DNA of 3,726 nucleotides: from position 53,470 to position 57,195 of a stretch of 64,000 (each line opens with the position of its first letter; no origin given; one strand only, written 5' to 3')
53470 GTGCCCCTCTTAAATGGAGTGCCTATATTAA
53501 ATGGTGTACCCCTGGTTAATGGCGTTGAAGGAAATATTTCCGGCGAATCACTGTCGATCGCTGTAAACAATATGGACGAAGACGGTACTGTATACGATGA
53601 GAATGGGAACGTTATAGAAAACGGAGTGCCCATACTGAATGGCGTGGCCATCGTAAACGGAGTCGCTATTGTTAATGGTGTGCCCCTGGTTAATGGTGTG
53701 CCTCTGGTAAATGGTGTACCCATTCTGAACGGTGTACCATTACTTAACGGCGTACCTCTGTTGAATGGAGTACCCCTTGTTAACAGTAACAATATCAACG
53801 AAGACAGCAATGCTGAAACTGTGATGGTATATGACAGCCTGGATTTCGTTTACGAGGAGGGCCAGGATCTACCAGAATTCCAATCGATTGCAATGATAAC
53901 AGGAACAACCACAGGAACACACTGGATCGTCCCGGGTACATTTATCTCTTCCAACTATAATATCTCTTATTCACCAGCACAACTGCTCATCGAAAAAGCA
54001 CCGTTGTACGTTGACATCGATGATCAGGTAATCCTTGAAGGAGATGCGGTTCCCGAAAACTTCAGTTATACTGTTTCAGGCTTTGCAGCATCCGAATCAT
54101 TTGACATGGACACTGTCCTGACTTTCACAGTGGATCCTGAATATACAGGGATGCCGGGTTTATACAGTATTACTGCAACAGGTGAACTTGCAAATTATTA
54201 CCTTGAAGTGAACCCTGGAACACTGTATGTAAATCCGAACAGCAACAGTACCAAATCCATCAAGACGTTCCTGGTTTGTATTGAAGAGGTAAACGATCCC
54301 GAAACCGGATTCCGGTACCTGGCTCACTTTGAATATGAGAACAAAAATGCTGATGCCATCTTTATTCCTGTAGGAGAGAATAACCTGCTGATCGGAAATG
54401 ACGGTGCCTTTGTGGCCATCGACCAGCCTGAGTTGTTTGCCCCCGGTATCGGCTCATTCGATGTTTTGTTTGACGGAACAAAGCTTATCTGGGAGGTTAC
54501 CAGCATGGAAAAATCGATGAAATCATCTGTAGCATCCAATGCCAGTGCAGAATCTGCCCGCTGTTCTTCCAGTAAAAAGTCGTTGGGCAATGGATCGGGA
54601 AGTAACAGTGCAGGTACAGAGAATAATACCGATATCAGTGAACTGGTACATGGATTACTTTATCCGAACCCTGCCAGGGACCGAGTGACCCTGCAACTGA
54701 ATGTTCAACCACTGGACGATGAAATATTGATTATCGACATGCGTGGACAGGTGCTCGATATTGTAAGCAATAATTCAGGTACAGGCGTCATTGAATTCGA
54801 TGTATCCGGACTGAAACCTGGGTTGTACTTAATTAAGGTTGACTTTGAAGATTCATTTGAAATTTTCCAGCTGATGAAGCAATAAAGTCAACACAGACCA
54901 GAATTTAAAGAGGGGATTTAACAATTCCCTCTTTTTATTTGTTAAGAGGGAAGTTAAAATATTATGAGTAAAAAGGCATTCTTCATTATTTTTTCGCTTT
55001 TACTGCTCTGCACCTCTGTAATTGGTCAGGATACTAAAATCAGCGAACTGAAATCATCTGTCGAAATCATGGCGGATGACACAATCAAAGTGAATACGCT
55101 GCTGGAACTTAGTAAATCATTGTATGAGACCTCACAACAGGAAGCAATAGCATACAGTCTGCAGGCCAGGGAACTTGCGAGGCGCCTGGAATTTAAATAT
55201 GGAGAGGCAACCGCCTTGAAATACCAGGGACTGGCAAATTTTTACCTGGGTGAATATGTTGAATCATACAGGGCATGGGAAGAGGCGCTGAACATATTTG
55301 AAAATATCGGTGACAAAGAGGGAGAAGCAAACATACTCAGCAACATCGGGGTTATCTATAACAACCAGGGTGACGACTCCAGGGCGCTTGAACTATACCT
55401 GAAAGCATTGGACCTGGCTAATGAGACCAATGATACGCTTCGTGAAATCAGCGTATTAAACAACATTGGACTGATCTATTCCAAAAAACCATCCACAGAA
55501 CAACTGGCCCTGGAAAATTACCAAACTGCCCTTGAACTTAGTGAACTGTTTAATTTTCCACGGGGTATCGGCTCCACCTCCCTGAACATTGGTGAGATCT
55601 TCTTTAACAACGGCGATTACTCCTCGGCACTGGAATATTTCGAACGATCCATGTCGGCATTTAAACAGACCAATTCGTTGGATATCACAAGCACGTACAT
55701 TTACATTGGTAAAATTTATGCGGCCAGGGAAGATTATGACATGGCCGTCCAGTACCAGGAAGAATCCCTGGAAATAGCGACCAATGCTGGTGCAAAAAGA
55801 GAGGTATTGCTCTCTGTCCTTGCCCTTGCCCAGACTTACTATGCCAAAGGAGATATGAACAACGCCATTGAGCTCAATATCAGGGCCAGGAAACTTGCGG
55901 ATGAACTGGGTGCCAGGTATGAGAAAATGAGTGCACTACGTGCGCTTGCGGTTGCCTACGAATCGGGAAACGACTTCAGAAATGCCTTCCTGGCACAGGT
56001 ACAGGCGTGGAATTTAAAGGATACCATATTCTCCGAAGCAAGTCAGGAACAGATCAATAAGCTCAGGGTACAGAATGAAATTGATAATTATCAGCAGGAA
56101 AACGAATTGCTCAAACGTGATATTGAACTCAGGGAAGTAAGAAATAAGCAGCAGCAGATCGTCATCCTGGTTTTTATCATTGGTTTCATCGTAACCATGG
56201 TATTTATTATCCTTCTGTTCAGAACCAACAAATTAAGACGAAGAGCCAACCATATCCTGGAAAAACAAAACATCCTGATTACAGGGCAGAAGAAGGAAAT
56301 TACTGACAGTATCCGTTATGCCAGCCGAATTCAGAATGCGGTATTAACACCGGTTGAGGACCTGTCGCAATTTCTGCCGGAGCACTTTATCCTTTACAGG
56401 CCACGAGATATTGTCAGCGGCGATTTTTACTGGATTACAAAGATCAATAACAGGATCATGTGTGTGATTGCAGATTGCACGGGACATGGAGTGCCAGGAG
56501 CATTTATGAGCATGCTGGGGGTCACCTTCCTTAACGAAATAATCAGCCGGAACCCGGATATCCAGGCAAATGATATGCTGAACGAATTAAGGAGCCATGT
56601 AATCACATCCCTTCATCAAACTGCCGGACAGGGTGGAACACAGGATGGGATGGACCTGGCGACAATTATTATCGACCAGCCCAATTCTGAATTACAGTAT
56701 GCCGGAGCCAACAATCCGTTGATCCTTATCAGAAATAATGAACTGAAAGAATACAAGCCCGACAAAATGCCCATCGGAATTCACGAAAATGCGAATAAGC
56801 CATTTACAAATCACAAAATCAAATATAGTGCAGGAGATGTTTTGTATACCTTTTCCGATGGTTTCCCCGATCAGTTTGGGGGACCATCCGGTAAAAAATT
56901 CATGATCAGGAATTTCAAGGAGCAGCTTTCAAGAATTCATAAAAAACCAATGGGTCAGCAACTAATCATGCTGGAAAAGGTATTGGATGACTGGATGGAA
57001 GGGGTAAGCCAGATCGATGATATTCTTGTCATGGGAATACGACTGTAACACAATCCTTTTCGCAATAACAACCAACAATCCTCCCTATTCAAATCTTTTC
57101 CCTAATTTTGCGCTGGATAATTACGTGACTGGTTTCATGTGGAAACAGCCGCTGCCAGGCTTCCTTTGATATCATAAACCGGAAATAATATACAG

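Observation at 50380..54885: S8 peptidase carrying 18 strict hexapeptide units N-G-V-[PA]-[ILM]-[VL] in blocks of 6, 3 and 9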

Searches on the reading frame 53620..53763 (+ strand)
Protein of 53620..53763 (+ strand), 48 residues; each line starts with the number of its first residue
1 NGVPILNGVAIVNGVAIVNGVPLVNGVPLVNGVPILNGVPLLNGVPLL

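Call 61: search_solved_structures(query=A2, max_evalue=10, show_alignments=5)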
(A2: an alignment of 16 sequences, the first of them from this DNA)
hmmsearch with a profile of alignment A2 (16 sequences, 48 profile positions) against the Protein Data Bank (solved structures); distinct sequences matched with E-value up to 10: 3.
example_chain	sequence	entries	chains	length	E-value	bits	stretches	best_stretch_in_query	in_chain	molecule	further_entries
2o6y_A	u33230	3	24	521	0.18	14.6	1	15-33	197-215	Putative histidine ammonia-lyase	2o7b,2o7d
2o78_A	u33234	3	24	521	0.18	14.6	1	15-33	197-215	Putative histidine ammonia-lyase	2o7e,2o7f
9m4f_1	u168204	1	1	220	0.71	12.7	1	5-35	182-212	Light-harvesting protein XLH1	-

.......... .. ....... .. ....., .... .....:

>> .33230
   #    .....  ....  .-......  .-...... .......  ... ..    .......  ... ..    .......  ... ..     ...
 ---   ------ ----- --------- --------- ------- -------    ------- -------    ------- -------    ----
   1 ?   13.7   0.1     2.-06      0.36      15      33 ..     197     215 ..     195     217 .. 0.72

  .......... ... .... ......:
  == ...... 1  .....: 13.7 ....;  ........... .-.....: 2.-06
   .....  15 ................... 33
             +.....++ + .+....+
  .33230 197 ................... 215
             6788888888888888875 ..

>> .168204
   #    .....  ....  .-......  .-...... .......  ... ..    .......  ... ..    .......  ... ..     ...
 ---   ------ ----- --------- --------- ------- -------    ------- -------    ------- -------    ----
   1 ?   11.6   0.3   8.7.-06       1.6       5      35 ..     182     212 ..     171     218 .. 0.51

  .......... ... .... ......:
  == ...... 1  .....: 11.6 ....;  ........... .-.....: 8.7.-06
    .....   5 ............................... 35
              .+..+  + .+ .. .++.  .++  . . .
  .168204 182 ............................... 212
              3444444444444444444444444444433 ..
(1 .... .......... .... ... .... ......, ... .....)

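Call 69: search_protein_representatives(alignment_id=A3)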
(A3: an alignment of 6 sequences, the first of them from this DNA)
Query: 6 sequences, 48 profile positions. Proteins with E-value up to 0.001 (for the whole library): 371; up to 1e-10: 29; up to 1e-30: 5. The best 150 are listed.
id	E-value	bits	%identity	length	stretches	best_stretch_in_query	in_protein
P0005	7.1e-52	188.9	-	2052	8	3-45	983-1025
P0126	4.6e-47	173.5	-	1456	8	3-40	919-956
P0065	8.0e-46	169.6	-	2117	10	2-47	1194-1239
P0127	1.3e-34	133.7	-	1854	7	5-48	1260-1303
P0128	1.0e-33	130.8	-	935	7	8-45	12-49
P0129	1.7e-30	120.5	-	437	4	2-44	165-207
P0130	7.4e-30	118.5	-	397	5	1-43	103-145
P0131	2.8e-29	116.6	-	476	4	9-44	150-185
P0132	5.2e-22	93.3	-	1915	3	3-48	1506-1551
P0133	1.4e-19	85.5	-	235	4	6-46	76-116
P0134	9.4e-19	82.9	-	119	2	11-44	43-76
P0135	1.0e-18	82.8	-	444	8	3-45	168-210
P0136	1.8e-17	78.8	-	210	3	3-48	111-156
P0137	8.6e-17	76.6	-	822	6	6-46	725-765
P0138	4.0e-16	74.5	-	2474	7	4-34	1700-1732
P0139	1.3e-15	72.8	-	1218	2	5-48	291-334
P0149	3.1e-11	58.8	-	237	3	4-46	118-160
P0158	4.3e-10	55.2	-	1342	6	1-48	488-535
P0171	9.9e-09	50.8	-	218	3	2-46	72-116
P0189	6.5e-08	48.2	-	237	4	3-37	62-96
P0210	5.2e-07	45.3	-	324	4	12-41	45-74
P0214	7.4e-07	44.8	-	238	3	4-46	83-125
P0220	1.0e-06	44.4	-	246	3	5-44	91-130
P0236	2.0e-06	43.4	-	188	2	5-46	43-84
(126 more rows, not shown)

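Call 72: search_protein_families(library=pfam, proteins=[P0220, P0214, P0210, P0189, P0136, P0149, P0171, P0236, P0139, P0158], max_evalue=0.01)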
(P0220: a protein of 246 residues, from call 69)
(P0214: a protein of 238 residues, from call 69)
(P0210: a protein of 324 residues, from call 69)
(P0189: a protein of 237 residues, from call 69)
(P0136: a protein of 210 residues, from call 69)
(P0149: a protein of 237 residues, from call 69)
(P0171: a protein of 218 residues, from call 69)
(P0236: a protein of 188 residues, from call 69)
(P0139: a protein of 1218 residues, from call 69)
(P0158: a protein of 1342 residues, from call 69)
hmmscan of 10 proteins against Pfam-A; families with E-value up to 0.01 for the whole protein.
P0220 (246 aa): 2 families
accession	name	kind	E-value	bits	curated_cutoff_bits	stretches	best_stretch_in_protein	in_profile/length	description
PF18836.7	B_solenoid_ydck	-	2e-30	102.5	30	8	92-106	3-17/17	YdcK Beta solenoid repeat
PF04519.19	Bactofilin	-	0.00027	21.5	27.9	1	83-151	18-81/98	Polymer-forming cytoskeletal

P0214 (238 aa): 3 families
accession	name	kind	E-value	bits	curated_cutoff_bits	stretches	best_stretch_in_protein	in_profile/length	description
PF18836.7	B_solenoid_ydck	-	2.6e-31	105.2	30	7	89-105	1-17/17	YdcK Beta solenoid repeat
PF04519.19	Bactofilin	-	4.9e-05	23.9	27.9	1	84-172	2-85/98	Polymer-forming cytoskeletal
PF02149.25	KA1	-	0.00095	19.2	23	0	54-64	24-34/45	Kinase associated domain 1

P0210 (324 aa): 2 families
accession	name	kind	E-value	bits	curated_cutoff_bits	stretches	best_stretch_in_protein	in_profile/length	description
PF18836.7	B_solenoid_ydck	-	6.5e-15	54.1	30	0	121-137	1-17/17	YdcK Beta solenoid repeat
PF04519.19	Bactofilin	-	0.00013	22.6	27.9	1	96-176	6-81/98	Polymer-forming cytoskeletal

P0189 (237 aa): 3 families
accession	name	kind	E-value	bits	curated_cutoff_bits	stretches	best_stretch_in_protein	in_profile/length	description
PF18836.7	B_solenoid_ydck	-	9.5e-12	44.3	30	0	69-85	1-17/17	YdcK Beta solenoid repeat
PF04519.19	Bactofilin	-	3.7e-05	24.3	27.9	1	76-154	8-81/98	Polymer-forming cytoskeletal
PF02722.21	MOSP_C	-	0.001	19.3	25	0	125-156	99-130/205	Major Outer Sheath Protein C-terminal domain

P0136 (210 aa): 1 family
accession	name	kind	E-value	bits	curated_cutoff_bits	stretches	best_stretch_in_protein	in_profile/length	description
PF18836.7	B_solenoid_ydck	-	3e-07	30.3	30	0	96-110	3-17/17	YdcK Beta solenoid repeat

P0149 (237 aa): 2 families
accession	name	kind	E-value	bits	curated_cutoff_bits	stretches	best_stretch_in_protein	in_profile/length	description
PF18836.7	B_solenoid_ydck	-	1.3e-29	99.9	30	4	130-146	1-17/17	YdcK Beta solenoid repeat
PF04519.19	Bactofilin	-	0.00037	21.1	27.9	1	38-122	5-95/98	Polymer-forming cytoskeletal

P0171 (218 aa): 3 families
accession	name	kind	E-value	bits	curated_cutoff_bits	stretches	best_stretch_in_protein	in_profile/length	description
PF18836.7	B_solenoid_ydck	-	3.7e-18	64.2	30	1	64-78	3-17/17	YdcK Beta solenoid repeat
PF20597.4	pAdhesive_15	-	0.0017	18.7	23.8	0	110-153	10-52/254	Putative Ice-binding-like adhesive domain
PF04519.19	Bactofilin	-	0.002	18.8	27.9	0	56-136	7-82/98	Polymer-forming cytoskeletal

P0236 (188 aa): 2 families
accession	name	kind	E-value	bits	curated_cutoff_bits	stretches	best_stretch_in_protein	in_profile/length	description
PF18836.7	B_solenoid_ydck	-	0.0011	19.2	30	0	78-94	1-17/17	YdcK Beta solenoid repeat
PF04519.19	Bactofilin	-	0.0025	18.4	27.9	1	35-111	16-89/98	Polymer-forming cytoskeletal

P0139 (1218 aa): 2 families
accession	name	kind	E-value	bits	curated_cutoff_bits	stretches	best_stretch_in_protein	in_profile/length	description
PF23365.1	DUF7090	-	0.0054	16.9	27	0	48-111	119-182/192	Family of unknown function (DUF7090)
PF06745.19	ATPase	-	0.0072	16.2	26.6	1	29-152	103-228/231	KaiC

P0158 (1342 aa): 7 families
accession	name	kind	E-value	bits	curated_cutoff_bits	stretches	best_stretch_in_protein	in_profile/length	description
PF18887.5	MBG_3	-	4e-62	206.7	25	3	873-944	1-70/72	MBG domain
PF18676.6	MBG_2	-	4.2e-28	98.2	25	3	649-719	1-72/72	MBG domain (YGX type)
PF00082.27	Peptidase_S8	-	1.2e-12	48.2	21.8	1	1-126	173-288/288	Subtilase family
PF00059.27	Lectin_C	-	8.8e-09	36.5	22.6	1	1095-1192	15-104/107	Lectin C-type domain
PF18962.6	Por_Secre_tail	-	3.5e-08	34.1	27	1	1265-1340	1-75/75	Secretion system C-terminal sorting domain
PF02494.22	HYR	-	9.2e-06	26.3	21.7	1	1197-1235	43-81/81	HYR domain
PF01833.30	TIG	-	2.5e-05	24.6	20.9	1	148-211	6-70/84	IPT/TIG domain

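Call 75: search_protein_families(library=pfam, alignment_id=A4, max_evalue=0.001)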
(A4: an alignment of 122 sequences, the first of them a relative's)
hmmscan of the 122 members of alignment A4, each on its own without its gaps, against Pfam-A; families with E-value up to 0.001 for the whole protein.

A. member 1, P0129 (437 aa): 1 family
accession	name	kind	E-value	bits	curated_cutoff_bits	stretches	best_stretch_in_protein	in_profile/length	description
PF18676.6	MBG_2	-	2.2e-13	51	25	2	280-356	1-68/72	MBG domain (YGX type)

B. families by the number of members that match (of 122 scanned): 39 families (the first 25 are shown)
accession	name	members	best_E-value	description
PF18836.7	B_solenoid_ydck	50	2.6e-31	YdcK Beta solenoid repeat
PF04519.19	Bactofilin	27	4.1e-09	Polymer-forming cytoskeletal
PF00132.30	Hexapep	19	2.3e-12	Bacterial transferase hexapeptide (six repeats)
PF25084.1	LbH_EIF2B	17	2.1e-08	EIF2B subunit epsilon LbH domain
PF18676.6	MBG_2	7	2.5e-39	MBG domain (YGX type)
PF18962.6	Por_Secre_tail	2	2.3e-11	Secretion system C-terminal sorting domain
PF13240.11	Zn_Ribbon_1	2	2.1e-08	zinc-ribbon domain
PF12773.13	DZR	2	3.2e-05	Double zinc ribbon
PF22479.2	Pam3_gp18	2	0.00022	Cyanophage baseplate Pam3 plug gp18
PF12796.13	Ank_2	1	2.8e-36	Ankyrin repeats (3 copies)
PF18887.5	MBG_3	1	1.8e-22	MBG domain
PF18657.6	YDG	1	6.9e-22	YDG domain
PF00023.36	Ank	1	1.1e-18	Ankyrin repeat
PF18909.5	dGTP_diPhyd_N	1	4.4e-15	dATP/dGTP diphosphohydrolase, N-terminal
PF13637.12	Ank_4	1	3.1e-14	Ankyrin repeats (many copies)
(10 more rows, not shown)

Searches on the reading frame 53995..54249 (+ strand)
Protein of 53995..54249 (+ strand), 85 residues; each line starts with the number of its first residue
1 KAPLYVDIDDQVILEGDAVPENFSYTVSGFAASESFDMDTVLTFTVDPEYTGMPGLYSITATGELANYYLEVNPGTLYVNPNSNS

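Call 12: search_protein_families(library=pfam, proteins=[window:53995-54249:+], max_evalue=10)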
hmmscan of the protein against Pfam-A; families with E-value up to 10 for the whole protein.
seq(85 aa): 2 families
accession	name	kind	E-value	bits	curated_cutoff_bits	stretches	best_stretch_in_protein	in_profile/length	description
PF18676.6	MBG_2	-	2.6e-09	38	25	1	5-77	2-71/72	MBG domain (YGX type)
PF03524.21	CagX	-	0.19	12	34.2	1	20-71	115-171/198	Conjugal transfer protein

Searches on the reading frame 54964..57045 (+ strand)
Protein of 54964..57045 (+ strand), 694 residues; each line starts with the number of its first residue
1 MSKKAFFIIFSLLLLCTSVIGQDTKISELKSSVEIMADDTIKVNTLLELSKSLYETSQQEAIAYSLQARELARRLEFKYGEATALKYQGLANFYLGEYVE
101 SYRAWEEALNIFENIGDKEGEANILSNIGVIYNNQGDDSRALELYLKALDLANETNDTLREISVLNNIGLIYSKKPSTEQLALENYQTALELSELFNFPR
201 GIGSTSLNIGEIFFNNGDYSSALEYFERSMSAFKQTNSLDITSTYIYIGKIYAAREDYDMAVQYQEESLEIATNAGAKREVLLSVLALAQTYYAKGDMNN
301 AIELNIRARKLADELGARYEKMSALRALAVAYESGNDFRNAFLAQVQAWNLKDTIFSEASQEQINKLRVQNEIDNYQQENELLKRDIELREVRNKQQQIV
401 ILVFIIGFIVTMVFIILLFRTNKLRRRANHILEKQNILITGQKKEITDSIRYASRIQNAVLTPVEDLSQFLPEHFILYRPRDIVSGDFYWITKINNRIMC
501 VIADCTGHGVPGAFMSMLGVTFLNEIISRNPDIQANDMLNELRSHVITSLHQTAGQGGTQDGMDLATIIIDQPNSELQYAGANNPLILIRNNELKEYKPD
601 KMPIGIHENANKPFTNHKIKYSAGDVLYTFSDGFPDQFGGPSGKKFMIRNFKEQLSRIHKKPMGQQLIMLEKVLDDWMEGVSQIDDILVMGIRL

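Call 46: search_protein_families(library=pfam, proteins=[window:54964-57045:+], max_evalue=0.001)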
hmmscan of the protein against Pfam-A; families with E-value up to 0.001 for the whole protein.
window:54964-57045:+ (694 aa): 12 families
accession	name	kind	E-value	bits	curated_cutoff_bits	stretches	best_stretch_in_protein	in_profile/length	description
PF13424.12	TPR_12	-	2.9e-38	130.3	30.1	5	205-273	5-76/77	Tetratricopeptide repeat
PF07228.17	SpoIIE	-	6.2e-20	72.4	25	1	496-693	3-190/192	Stage II sporulation protein E (SpoIIE)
PF00515.34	TPR_1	-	9.9e-18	63.6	27.8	1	122-151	1-30/34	Tetratricopeptide repeat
PF07719.23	TPR_2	-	2.9e-16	58.6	27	0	82-114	1-33/34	Tetratricopeptide repeat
PF13176.12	TPR_7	-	4e-14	51.9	27.9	1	125-157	2-34/36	Tetratricopeptide repeat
PF13181.12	TPR_8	-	9.6e-12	44.5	25.7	0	123-154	2-33/34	Tetratricopeptide repeat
PF13374.12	TPR_10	-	5.9e-11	42.5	27.5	1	122-155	2-35/42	Tetratricopeptide repeat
PF17874.7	TPR_MalT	-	1.6e-10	41.3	45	1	204-385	81-265/336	MalT-like TPR region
PF14938.12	SNAP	-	1.4e-05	25.1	25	0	99-187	91-179/282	Soluble NSF attachment protein, SNAP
PF10602.15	RPN7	-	6.8e-05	23.1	29.6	0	267-329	21-83/174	26S proteasome subunit RPN7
PF13428.12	TPR_14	-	0.00032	21.5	23.5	0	130-155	9-34/44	Tetratricopeptide repeat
PF13174.12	TPR_6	-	0.00046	21.1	26.3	0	207-228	4-25/33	Tetratricopeptide repeat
